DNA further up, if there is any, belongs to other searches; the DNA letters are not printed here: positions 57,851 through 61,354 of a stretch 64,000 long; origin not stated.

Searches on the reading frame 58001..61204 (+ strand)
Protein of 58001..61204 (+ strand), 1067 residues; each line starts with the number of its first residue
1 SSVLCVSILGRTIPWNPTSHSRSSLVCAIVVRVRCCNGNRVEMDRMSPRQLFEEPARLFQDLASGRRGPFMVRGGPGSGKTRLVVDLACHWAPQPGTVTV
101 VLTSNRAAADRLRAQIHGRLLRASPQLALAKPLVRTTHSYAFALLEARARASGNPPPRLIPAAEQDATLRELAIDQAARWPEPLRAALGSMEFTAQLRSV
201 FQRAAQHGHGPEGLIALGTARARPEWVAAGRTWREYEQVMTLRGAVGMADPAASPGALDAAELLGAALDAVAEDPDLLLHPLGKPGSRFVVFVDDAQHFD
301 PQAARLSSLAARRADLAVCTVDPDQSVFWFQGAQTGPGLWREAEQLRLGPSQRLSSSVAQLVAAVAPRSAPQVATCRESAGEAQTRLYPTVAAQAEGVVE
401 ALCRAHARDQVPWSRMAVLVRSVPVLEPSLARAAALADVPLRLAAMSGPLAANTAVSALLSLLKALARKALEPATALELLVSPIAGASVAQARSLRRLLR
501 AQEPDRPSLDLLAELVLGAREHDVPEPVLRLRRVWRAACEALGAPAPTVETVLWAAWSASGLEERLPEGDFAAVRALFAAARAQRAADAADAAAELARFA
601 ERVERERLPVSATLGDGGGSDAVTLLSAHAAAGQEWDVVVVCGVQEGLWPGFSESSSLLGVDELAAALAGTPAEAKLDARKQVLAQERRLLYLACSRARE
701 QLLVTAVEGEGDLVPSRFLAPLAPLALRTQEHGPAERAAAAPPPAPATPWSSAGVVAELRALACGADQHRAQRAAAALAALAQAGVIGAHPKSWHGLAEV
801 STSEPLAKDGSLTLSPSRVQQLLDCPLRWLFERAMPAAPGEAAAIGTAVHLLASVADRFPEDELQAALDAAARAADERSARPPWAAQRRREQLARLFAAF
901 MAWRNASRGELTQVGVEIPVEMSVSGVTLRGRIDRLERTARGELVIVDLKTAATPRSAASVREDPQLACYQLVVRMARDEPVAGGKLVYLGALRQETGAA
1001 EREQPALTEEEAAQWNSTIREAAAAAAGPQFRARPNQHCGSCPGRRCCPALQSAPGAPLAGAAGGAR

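Call 12: search_protein_families(library=pfam, proteins=[window:58001-61204:+], max_evalue=0.001)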
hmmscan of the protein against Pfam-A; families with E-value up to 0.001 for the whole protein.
window:58001-61204:+ (1067 aa): 7 families
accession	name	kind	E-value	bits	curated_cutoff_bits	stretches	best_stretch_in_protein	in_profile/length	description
PF12705.13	PDDEXK_1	-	3.9e-45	155.2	22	1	813-1049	1-247/247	PD-(D/E)XK nuclease superfamily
PF00580.27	UvrD-helicase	-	1.7e-20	74.3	23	1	66-335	12-260/271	UvrD/REP helicase N-terminal domain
PF13361.12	UvrD_C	-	4.6e-10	39.9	25.6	1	621-707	285-348/350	UvrD-like helicase C-terminal domain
PF10926.14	DUF2800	-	4e-06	26.7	21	1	813-1051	3-235/368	Protein of unknown function (DUF2800)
PF13245.12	AAA_19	-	1.6e-05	25.5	25.1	1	68-328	12-131/134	AAA domain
PF13604.12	AAA_30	-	4.2e-05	23.8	27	1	56-116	7-66/191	AAA domain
PF13538.12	UvrD_C_2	-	0.00038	20.7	27.4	0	684-704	31-51/52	UvrD-like helicase C-terminal domain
